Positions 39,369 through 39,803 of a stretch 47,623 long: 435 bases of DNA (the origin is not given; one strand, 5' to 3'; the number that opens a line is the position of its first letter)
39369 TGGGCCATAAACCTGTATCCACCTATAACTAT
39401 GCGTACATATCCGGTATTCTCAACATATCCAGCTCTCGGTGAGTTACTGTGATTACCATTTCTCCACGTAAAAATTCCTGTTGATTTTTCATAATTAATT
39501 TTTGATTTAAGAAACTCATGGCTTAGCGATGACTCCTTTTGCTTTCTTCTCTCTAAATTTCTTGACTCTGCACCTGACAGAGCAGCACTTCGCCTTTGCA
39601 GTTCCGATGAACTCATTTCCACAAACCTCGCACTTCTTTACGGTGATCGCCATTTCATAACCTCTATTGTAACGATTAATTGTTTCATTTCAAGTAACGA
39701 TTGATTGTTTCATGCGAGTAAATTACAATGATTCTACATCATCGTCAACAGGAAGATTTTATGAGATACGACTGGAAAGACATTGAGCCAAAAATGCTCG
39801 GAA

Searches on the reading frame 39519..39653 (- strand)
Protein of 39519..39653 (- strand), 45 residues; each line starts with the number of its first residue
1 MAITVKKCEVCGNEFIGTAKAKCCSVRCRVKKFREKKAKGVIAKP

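Call 27: search_protein_families(library=pfam, proteins=[window:39519-39653:-], max_evalue=1)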
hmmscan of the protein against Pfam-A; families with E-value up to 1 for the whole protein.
seq(45 aa): 0 families

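Call 28: search_protein_families(library=phrogs, proteins=[window:39519-39653:-], max_evalue=1)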
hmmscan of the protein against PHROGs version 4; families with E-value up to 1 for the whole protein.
seq(45 aa): 14 families
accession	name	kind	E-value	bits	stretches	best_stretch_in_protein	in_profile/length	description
phrog_1271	-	DNA, RNA and nucleotide metabolism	0.0005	20.5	1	5-36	212-246/361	HNH endonuclease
phrog_16925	-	unknown function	0.0016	19.6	1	5-44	5-47/151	-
phrog_13750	-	unknown function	0.003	18.9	1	4-39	15-51/104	-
phrog_32573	-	unknown function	0.012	16.8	1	4-38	74-108/118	-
phrog_12986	-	unknown function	0.014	16.6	1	5-39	6-41/130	-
phrog_8643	-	DNA, RNA and nucleotide metabolism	0.023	15.5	1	6-37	2-35/179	DNA polymerase/primase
phrog_1333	-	unknown function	0.028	15.5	1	3-38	98-134/166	-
phrog_2862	-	unknown function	0.055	14.7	1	6-39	3-37/118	-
phrog_8931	-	unknown function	0.058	14.7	1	6-29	29-52/60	-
phrog_2308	-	unknown function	0.062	14.4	1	2-37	97-134/138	-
phrog_15735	-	unknown function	0.1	13.7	1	3-14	26-37/41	-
phrog_15471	-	DNA, RNA and nucleotide metabolism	0.17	12.7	1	6-36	103-135/183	HNH endonuclease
phrog_19060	-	unknown function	0.25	12.8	1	3-44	34-77/109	-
phrog_6975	-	unknown function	0.37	12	1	6-39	14-48/149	-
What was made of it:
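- Closest known: P2 Ogr / P4 Delta zinc-finger late-gene activators. Different: No sequence similarity was found (calls 27, 28).
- Tried and rejected: PHROGs gave only weak hits to zinc modules inside HNH endonucleases (call 28).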

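Call 35: search_dna_similar(query=window:39519-39653:-, collection=phages, mode=protein, max_rows=60, rows=spread, max_evalue=0.01)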
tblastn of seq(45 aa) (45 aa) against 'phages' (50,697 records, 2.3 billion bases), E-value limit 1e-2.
Records with a match: 76; places in all: 77; records where one place covers at least 80% of the query: 65.
Best place of each record, by identity: >=99% 1; 80-90% 50; 60-80% 15; <60% 10.
By first word of the organism name: Salmonella 34; Klebsiella 12; Escherichia 11; Vibrio 9; Shigella 2; Aeromonas 2; Listonella 2; Acinetobacter 1; Bacteriophage 1; Pseudomonas 1; and 1 more.
By host as written in the record: Escherichia coli 7; Salmonella enterica 7; Salmonella enterica subsp. enterica serovar Typhimurium 7; Klebsiella pneumoniae 7; - 5; Salmonella sp. 4; Vibrio sp. YD38 4; Vibrio cyclitrophicus 3; and 23 more.
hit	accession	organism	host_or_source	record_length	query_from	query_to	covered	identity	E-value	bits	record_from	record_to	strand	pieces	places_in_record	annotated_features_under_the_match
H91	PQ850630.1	Escherichia phage TanjaMuster_Bas81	Escherichia coli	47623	1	45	100%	100.0%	1e-20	87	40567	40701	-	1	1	none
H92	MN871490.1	Salmonella phage SEzh_1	Salmonella enterica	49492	1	37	82%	89.2%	3e-12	63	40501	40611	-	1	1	record has no annotation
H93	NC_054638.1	Salmonella phage vB_SenS_SB28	Salmonella enterica subsp. enterica ...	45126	1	37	82%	89.2%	3e-12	63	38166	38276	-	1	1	HNH endonuclease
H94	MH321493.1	Salmonella phage Skate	Salmonella enterica subsp. enterica ...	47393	1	37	82%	89.2%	4e-12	63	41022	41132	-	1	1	HNH homing endonuclease | ribosome_binding_site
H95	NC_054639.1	Salmonella phage Skate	Salmonella enterica subsp. enterica ...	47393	1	37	82%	89.2%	4e-12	63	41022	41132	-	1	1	HNH endonuclease | ribosome_binding_site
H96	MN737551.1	Salmonella phage LPSTLL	Salmonella enterica subsp. enterica ...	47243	1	37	82%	89.2%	4e-12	63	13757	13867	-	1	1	putative endonuclease protein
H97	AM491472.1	Salmonella phage Vi II-E1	Salmonella enterica serovar Typhi Vi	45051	1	37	82%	89.2%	4e-12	63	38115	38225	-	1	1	phage endonuclease protein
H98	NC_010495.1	Salmonella phage Vi II-E1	Salmonella enterica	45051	1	37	82%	89.2%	4e-12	63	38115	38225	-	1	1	HNH endonuclease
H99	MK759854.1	Shigella phage DS8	Shigella flexneri strain ATCC 29903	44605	1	37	82%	86.5%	7e-12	62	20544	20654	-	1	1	HNH nuclease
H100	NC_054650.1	Shigella phage DS8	Shigella flexneri strain ATCC 29903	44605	1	37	82%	86.5%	7e-12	62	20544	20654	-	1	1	HNH endonuclease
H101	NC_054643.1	Salmonella phage SeSz-2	Salmonella enterica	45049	1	37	82%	86.5%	7e-12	62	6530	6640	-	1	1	HNH endonuclease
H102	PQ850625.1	Escherichia phage SandraMuster_Bas78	Escherichia coli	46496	1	37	82%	83.8%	1e-12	64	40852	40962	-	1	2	hypothetical protein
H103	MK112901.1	Salmonella virus KFS-SE2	Salmonella enterica subsp. enterica ...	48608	1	37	82%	83.8%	2e-12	64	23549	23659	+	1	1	hypothetical protein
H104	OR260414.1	Salmonella phage PSH-1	Salmonella sp.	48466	1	37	82%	83.8%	2e-12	64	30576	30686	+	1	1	record has no annotation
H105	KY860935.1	Salmonella phage LPST10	Salmonella enterica serovar Typhimurium ...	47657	1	37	82%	83.8%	2e-12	64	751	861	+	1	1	hypothetical protein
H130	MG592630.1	Vibrio phage 1.265.O._10N.286.52.F6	Vibrio cyclitrophicus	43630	1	38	84%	71.1%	7e-9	54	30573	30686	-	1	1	DNA-binding domain protein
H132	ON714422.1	Vibrio phage vB_VnaS-L3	Vibrio natriegens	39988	1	39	87%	66.7%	1e-7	50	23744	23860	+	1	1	DNA-binding domain protein | hypothetical protein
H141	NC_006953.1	Listonella phage phiHSIC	Listonella pelagia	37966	1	37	82%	62.2%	2e-5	44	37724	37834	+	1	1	none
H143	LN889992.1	Pseudomonas phage 15b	-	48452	1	44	98%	50.0%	5e-5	43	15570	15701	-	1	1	record has no annotation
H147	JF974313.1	Vibrio phage pYD38-B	Vibrio sp. YD38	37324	1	34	76%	58.8%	7e-5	42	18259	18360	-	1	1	hypothetical protein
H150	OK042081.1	Yersinia phage vB_YenS_P400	Yersinia enterocolitica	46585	1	35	78%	48.6%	3e-3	38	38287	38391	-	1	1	none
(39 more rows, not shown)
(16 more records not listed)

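Call 36: get_annotated_region(hit=H130, flank=1500)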
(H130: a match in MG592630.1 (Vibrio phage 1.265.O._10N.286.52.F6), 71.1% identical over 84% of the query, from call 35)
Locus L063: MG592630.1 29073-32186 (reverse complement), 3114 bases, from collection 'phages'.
description: Vibrio phage 1.265.O._10N.286.52.F6, partial genome.
organism: Vibrio phage 1.265.O._10N.286.52.F6 (NCBI taxid 1881274)
taxonomy: Viruses; Duplodnaviria; Heunggongvirae; Uroviricota; Caudoviricetes
host: Vibrio cyclitrophicus; source: iron chloride precipitation of 0.2um-filtered seawater, resuspended in oxalate solution; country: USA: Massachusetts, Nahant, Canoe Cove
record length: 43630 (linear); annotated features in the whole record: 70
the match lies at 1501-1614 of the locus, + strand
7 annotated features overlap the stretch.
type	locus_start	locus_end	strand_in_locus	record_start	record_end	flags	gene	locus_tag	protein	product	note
CDS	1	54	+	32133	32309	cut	-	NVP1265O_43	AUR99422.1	hypothetical protein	NVP1265O_43; tara_best_match:OM-RGC.v1.036841891; cvp_best_match:CAMPEP_0000029022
CDS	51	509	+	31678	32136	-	-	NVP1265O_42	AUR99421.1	lysozyme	NVP1265O_42; aclame_best_match:protein:vir:96791; tara_best_match:OM-RGC.v1.024182383; ...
CDS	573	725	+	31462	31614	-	-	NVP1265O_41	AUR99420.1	TMhelix containing protein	NVP1265O_41; tara_best_match:OM-RGC.v1.037983964; cvp_best_match:CAMPEP_0000029108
CDS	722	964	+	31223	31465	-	-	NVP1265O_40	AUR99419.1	TMhelix containing protein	NVP1265O_40; tara_best_match:OM-RGC.v1.033531547; cvp_best_match:CAMPEP_0000029146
CDS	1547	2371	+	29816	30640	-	-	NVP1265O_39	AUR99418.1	DNA-binding domain protein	NVP1265O_39; aclame_best_match:protein:vir:96801; tara_best_match:OM-RGC.v1.010105208; cvp_best_match:RF_PEP_62362364; ...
CDS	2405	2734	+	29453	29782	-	-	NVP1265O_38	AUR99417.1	hypothetical protein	NVP1265O_38; aclame_best_match:protein:proph:163516; tara_best_match:OM-RGC.v1.027348170; ...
CDS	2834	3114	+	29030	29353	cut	-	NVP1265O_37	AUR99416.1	signal transduction response regulator, C-terminal effector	NVP1265O_37; tara_best_match:OM-RGC.v1.029856540; cvp_best_match:CAMPEP_0000029018; InterPro:IPR016032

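Call 37: get_annotated_region(hit=H132, flank=1500)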
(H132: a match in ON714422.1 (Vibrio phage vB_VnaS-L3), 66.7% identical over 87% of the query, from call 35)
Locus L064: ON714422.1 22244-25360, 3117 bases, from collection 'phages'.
description: Vibrio phage vB_VnaS-L3, complete genome.
organism: Vibrio phage vB_VnaS-L3 (NCBI taxid 2961683)
taxonomy: Viruses; Duplodnaviria; Heunggongvirae; Uroviricota; Caudoviricetes
host: Vibrio natriegens; source: -; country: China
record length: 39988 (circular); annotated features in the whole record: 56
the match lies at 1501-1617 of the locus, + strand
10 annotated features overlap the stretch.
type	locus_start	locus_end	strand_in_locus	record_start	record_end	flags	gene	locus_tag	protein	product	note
CDS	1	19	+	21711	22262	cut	-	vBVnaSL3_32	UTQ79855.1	putative DNA polymerase III beta subunit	-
CDS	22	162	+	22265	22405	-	-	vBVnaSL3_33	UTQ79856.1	hypothetical protein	-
CDS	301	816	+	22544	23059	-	-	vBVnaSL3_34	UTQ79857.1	coil containing protein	-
CDS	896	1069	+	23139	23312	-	-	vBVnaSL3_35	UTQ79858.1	protein of unknown function DUF551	-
CDS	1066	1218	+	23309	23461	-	-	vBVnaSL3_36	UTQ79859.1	hypothetical protein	-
CDS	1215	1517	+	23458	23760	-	-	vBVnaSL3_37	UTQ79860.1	hypothetical protein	-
CDS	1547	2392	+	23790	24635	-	-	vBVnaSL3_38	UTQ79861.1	DNA-binding domain protein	-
CDS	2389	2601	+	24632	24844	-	-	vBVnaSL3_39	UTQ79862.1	hypothetical protein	-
CDS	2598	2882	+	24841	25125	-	-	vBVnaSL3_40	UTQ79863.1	hypothetical protein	-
CDS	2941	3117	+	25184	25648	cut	-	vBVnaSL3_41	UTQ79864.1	DNA-packaging protein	-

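Call 38: get_annotated_region(hit=H141, flank=1500)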
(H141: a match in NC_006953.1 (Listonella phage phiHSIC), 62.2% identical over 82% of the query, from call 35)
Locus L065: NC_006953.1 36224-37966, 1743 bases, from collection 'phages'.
description: Listonella phage phiHSIC, complete genome.
organism: Listonella phage phiHSIC (NCBI taxid 310539)
taxonomy: Viruses; Duplodnaviria; Heunggongvirae; Uroviricota; Caudoviricetes
host: Listonella pelagia; source: -; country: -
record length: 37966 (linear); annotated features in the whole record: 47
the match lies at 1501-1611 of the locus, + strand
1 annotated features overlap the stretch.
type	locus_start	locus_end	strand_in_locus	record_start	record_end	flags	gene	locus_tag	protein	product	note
CDS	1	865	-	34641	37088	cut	ORF47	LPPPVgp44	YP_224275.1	DNA primase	similar to ATPase of Clostridium thermocellum, ZP_0311598, and integrase, vibriophage VP2, YP_0311598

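Call 39: get_annotated_region(hit=H147, flank=1500)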
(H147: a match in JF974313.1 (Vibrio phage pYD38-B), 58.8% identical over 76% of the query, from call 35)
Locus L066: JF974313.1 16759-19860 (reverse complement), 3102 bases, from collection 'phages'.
description: Vibrio phage pYD38-B genomic sequence.
organism: Vibrio phage pYD38-B (NCBI taxid 929835)
taxonomy: Viruses; Duplodnaviria; Heunggongvirae; Uroviricota; Caudoviricetes
host: Vibrio sp. YD38; source: coastal water of South China Sea; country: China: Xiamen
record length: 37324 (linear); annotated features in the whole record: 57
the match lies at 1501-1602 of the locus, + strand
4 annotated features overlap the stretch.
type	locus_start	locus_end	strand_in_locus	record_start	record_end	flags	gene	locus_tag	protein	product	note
CDS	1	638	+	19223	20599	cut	-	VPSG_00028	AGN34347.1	hypothetical protein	-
CDS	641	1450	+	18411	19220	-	-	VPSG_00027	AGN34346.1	hypothetical protein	-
CDS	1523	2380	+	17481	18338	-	-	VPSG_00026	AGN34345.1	hypothetical protein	-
CDS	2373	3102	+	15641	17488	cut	-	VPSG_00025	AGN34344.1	hypothetical protein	-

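Call 40: get_annotated_region(hit=H150, flank=1500)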
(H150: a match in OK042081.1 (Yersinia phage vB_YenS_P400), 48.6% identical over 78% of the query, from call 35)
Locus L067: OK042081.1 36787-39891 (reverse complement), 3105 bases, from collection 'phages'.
description: Yersinia phage vB_YenS_P400, complete genome.
organism: Yersinia phage vB_YenS_P400 (NCBI taxid 2880895)
taxonomy: Viruses; Duplodnaviria; Heunggongvirae; Uroviricota; Caudoviricetes
host: Yersinia enterocolitica; source: feces (game); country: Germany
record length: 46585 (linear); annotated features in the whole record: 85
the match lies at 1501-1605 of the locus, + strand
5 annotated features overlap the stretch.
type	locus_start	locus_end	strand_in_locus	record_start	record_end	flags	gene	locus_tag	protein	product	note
CDS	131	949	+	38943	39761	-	-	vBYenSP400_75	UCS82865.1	DNA primase/helicase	-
CDS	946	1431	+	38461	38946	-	-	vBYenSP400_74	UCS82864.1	hypothetical protein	-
CDS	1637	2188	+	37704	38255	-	-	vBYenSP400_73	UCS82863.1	ssDNA annealing protein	-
CDS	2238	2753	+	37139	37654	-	-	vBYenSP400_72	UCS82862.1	hypothetical protein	-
CDS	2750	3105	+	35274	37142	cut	-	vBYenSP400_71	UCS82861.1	DNA helicase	-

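Call 41: get_annotated_region(hit=H143, flank=1500)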
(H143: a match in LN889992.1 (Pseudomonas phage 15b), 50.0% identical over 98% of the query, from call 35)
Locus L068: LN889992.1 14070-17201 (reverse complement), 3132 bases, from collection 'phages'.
description: Pseudomonas phage 15b genome assembly, chromosome: 1.
organism: Pseudomonas phage 15b (NCBI taxid 1729938)
taxonomy: Viruses; Duplodnaviria; Heunggongvirae; Uroviricota; Caudoviricetes
host: -; source: -; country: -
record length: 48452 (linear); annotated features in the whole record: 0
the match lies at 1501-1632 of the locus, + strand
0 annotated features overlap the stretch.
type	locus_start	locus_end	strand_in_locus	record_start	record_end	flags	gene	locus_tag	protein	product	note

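Call 45: find_related_loci(query=A1, collection=viral_contigs, flank=1500)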
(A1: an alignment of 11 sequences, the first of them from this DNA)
Query A1 (45 aa) in viral_contigs; peptide patterns used: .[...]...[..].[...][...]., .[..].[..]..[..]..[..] (x = any residue, [..] = any of these).
251 stretches matched a pattern; 39 encode a relative of the query (tblastn E <= 1e-3); 39 distinct loci.
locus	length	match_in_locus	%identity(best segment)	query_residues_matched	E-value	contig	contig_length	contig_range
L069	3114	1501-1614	87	1-38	9e-18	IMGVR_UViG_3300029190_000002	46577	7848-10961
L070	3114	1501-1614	82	1-38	6e-17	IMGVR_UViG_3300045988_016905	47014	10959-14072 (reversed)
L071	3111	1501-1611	84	1-37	1e-16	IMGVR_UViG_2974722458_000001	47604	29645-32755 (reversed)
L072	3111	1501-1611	84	1-37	1e-16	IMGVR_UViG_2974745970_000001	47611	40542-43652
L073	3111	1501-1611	84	1-37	1e-16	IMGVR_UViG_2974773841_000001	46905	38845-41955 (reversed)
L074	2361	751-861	84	1-37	1e-16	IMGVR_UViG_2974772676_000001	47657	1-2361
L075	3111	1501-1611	84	1-37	1e-16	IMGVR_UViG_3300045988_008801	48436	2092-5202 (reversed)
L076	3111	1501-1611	84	1-37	1e-16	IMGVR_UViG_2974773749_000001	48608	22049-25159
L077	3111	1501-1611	84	1-37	1e-16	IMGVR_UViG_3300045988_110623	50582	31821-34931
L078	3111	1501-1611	89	1-37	2e-16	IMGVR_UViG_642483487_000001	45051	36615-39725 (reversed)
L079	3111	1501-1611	89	1-37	2e-16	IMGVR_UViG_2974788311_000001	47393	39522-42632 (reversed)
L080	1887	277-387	89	1-37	2e-16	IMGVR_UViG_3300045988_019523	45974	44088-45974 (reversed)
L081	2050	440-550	89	1-37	2e-16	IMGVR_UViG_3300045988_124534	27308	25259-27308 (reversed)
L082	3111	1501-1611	89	1-37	2e-16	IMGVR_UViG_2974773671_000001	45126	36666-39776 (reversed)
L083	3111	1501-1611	86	1-37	4e-16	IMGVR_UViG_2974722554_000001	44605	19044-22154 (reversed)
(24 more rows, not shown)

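Call 51: find_homologous_proteins(query=window:39519-39653:-, max_evalue=0.001)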
Query window:39519-39653:- (45 aa): 3 proteins with E <= 0.001 among 3 candidates.
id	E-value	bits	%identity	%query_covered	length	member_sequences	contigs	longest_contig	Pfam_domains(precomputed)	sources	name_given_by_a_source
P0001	3.0e-20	87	98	100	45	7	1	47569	-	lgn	-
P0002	1.4e-12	64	84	82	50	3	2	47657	-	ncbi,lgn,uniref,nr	ncbi:hypothetical protein LPST10_00001 [Salmonella phage LPST10]|uniref:Uncharacterized protein n=1 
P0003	4.5e-12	62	89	82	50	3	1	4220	-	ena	-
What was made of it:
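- Tried and rejected: Homologues of the zinc-finger ORF in the 5.8-billion-protein database: only 3 found, because the ORF is rarely called (call 51).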

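Call 60: predict_structure(protein=window:39519-39653:-)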
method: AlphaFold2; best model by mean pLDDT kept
length: 45 residues; sequences in the alignment: 1
mean_pLDDT: 81.6   pTM: 0.43
mean pLDDT of the five models: 81.6, 71.3, 71.2, 70.9, 65.6
residues with pLDDT >= 90: 0; 70-90: 39; 50-70: 6; < 50: 0
segments of 3 or more residues with pLDDT < 50: none
pLDDT, mean of each block of 10 residues (from residue 1): 80 86 87 83 61
secondary structure, 60 per line:
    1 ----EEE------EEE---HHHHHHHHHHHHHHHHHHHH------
elements in order: E5-7 E14-16 H20-39
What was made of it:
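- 39516..39653 (-): 45-aa zinc-finger ORF (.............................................). Cysteine pattern C8-x2-C11-x12-C24-x3-C28, with a basic C-terminal helix. Not annotated in the GenBank record. AlphaFold2 gives a beta-hairpin plus helix at pLDDT 81.6 (call 60).
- On Treble-clef / DUF2116-like C4 zinc finger: AlphaFold2 gives E5-7, E14-16 and H20-39 at pLDDT 81.6 from a single sequence (call 60).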

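Call 61: search_protein_representatives(protein=window:39519-39653:-)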
Query: 45 residues. Proteins with E-value up to 0.001 (for the whole library): 118; up to 1e-10: 3; up to 1e-30: 0. The best 118 are listed.
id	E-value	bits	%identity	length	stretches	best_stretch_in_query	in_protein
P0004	3.7e-13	63.9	49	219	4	5-43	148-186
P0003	1.4e-12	62.1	87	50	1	1-38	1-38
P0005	3.3e-12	61.0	44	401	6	4-39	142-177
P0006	4.2e-10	54.5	44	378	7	5-38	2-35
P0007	4.7e-10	54.3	41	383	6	4-31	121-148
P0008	7.5e-09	50.6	39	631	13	5-38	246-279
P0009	9.5e-09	50.3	44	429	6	7-33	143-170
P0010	1.5e-08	49.8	41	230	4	2-34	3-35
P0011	2.9e-08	48.8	39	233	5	3-39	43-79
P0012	2.4e-07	46.0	39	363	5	3-38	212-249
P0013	2.6e-07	45.9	43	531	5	4-37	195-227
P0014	5.5e-07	44.9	43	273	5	7-38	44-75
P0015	6.0e-07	44.8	40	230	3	7-45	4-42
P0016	7.8e-07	44.4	52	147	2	3-29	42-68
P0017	9.5e-07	44.2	43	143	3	7-42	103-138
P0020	1.2e-06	43.9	42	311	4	4-35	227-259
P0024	2.9e-06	42.7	35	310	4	4-44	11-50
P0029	4.3e-06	42.2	37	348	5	2-37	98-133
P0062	1.0e-04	38.0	47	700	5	4-37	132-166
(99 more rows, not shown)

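Call 64: search_solved_structures(query=A1, max_evalue=1, show_alignments=2)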
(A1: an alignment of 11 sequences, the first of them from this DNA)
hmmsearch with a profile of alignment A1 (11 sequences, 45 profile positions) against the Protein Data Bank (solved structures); distinct sequences matched with E-value up to 1: 15.
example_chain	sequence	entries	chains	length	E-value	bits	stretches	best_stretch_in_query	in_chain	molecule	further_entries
2k5c_A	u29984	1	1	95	0.029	17.5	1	6-17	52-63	uncharacterized protein PF0385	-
5v3m_C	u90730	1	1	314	0.031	17.5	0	6-17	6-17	Zinc finger protein 568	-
1mey_C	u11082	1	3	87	0.058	16.6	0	7-15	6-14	CONSENSUS ZINC FINGER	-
2cot_A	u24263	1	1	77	0.073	16.3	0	7-16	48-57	Zinc finger protein 435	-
2kmk_A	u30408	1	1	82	0.098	15.9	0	6-15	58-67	Zinc finger protein Gfi-1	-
5v3j_E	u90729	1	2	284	0.14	15.3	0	6-17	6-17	Zinc finger protein 568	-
2n25_A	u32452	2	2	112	0.16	15.1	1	6-18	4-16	Zinc finger and BTB domain-containing protein 17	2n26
2em6_A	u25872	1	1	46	0.32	14.2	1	4-15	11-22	Zinc finger protein 224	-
9ylo_A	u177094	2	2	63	0.47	13.7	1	1-15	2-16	BCL11 transcription factor A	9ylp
7mc1_A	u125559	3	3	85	0.58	13.4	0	8-16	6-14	Isoform 2 of Zinc finger and BTB domain-containing protein 17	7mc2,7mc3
7y3m_B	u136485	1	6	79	0.62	13.3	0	1-17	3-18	Sal-like protein 4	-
2enz_A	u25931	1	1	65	0.72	13.1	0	8-31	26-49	Protein kinase C theta type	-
2enc_A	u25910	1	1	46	0.83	12.9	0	7-17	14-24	Zinc finger protein 224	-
8hku_L24E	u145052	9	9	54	0.9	12.8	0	23-41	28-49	50S ribosomal protein L24e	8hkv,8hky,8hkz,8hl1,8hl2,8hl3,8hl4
4fkd_A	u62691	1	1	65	0.98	12.7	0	8-38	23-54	Protein kinase C theta type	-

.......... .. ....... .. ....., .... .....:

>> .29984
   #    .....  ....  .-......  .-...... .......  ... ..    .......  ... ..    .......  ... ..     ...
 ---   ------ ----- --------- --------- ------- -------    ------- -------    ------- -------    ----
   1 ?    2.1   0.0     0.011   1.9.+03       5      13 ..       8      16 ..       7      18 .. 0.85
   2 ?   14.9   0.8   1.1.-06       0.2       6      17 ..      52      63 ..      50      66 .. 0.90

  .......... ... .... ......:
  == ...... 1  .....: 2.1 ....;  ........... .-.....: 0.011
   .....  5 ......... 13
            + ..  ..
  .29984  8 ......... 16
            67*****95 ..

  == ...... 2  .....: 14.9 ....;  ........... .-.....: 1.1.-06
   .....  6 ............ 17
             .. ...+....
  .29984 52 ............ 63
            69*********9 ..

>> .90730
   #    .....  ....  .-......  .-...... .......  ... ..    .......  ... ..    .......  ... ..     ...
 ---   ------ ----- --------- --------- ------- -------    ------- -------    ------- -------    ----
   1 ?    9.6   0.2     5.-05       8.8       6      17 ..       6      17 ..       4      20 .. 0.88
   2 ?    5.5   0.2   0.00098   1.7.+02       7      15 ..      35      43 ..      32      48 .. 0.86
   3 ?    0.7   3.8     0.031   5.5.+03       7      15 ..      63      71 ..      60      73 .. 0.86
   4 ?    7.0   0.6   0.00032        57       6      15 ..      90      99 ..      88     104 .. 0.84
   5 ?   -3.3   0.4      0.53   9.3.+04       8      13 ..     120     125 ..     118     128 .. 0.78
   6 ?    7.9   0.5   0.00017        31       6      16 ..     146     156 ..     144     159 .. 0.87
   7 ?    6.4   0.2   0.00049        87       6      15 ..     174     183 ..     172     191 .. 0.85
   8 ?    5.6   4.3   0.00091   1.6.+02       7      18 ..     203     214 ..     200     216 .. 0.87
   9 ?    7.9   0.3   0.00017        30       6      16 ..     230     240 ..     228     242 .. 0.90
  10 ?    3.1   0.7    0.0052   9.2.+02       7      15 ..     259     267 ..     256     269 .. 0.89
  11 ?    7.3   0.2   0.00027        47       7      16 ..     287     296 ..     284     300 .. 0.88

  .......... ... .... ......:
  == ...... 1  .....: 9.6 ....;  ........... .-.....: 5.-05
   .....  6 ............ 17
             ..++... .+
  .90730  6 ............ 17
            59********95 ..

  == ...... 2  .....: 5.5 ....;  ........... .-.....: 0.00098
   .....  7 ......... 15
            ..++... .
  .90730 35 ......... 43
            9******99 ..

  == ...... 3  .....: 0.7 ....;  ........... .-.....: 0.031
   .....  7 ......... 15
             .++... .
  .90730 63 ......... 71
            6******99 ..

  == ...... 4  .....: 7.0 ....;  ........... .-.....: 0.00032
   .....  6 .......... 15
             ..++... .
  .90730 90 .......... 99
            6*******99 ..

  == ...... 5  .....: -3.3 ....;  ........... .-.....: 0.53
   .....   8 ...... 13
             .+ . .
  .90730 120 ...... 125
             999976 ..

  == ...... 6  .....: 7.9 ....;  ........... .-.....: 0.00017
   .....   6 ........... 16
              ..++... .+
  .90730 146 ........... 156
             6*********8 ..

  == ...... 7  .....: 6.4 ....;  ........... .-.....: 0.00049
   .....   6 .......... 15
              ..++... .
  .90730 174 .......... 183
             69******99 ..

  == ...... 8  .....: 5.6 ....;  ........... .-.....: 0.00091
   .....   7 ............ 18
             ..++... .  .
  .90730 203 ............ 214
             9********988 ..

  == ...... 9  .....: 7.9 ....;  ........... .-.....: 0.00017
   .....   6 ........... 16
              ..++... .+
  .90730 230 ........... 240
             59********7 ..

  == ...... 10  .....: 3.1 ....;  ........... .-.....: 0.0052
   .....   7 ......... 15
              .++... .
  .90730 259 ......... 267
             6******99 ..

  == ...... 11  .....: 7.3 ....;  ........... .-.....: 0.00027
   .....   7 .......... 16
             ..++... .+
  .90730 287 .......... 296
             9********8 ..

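Call 65: fold_search(model_id=the predicted structure, library=pdb)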
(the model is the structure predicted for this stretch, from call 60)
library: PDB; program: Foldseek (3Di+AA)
matches with E <= 10: 106; with E <= 0.001: 0
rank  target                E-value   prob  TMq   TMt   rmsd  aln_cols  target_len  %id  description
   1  4tma_J                9.6e-01  0.21  0.38  0.32   5.1        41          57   22  Crystal structure of gyrase bound to its inhibitor YacG (released 2014-07-23)
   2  2mkd_MODEL_1_A        1.3e+00  0.12  0.35  0.30   6.5        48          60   23  Human JAZ ZF3 Residues 168-227 (released 2014-03-19)
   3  5vf0_MODEL_1_B        1.5e+00  0.30  0.46  0.48   2.6        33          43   21  Solution NMR structure of human RAD18 (198-240) in complex with ubiquitin (released 2017-05-17)
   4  8qkv_S                1.6e+00  0.30  0.46  0.13   1.8        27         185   30  SWR1-nucleosome complex in configuration 2 (released 2024-10-02)
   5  4tma_K                1.7e+00  0.14  0.36  0.31   5.0        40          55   22  Crystal structure of gyrase bound to its inhibitor YacG (released 2014-07-23)
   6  4tma_L                1.7e+00  0.11  0.35  0.34   6.7        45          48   22  Crystal structure of gyrase bound to its inhibitor YacG (released 2014-07-23)
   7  5ztb_B                1.9e+00  0.12  0.37  0.07   6.5        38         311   21  Structure of Sulfurtransferase (released 2019-06-12)
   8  2lo3_MODEL_1_A        2.0e+00  0.25  0.44  0.45   2.2        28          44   28  Solution structure of Sgf73(59-102) zinc finger domain (released 2012-01-25)
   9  4tma_I                2.0e+00  0.13  0.37  0.35   5.0        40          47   25  Crystal structure of gyrase bound to its inhibitor YacG (released 2014-07-23)
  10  5gha_B                2.0e+00  0.11  0.37  0.07   6.6        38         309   21  Sulfur Transferase TtuA in complex with Sulfur Carrier TtuB (released 2017-05-03)
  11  4wa6_E                2.3e+00  0.20  0.39  0.23   1.6        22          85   32  Structure of yeast SAGA DUBm with Sgf73 N59D mutant at 2.36 angstroms resolution (released 2015-03-04)
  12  5gha_A                2.5e+00  0.05  0.30  0.07   6.7        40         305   18  Sulfur Transferase TtuA in complex with Sulfur Carrier TtuB (released 2017-05-03)
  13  2xoy_A                2.7e+00  0.11  0.34  0.08   5.8        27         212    7  C-terminal cysteine-rich domain of human CHFR bound to P(1),P(2)- Diadenosine-5'-pyrophosphate (released 2010-09-29)
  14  2mkn_A                2.7e+00  0.08  0.33  0.34   4.9        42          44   21  Structural Characterization of Interactions between the Double-Stranded RNA-Binding Zinc Finger Protein JAZ and dsRNA (released 2014-03-19)
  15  2w0t_MODEL_1_A        2.7e+00  0.05  0.28  0.29   5.5        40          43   28  Solution structure of the FCS zinc finger domain of human LMBL2 (released 2009-01-20)
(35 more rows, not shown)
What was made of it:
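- Related zinc-finger types (FCS, L24e-like) bind RNA, although the matches here are weak and non-significant (calls 64, 65).
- Tried and rejected: PDB sequence search and Foldseek with the AlphaFold2 model: nothing significant (calls 64, 65).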
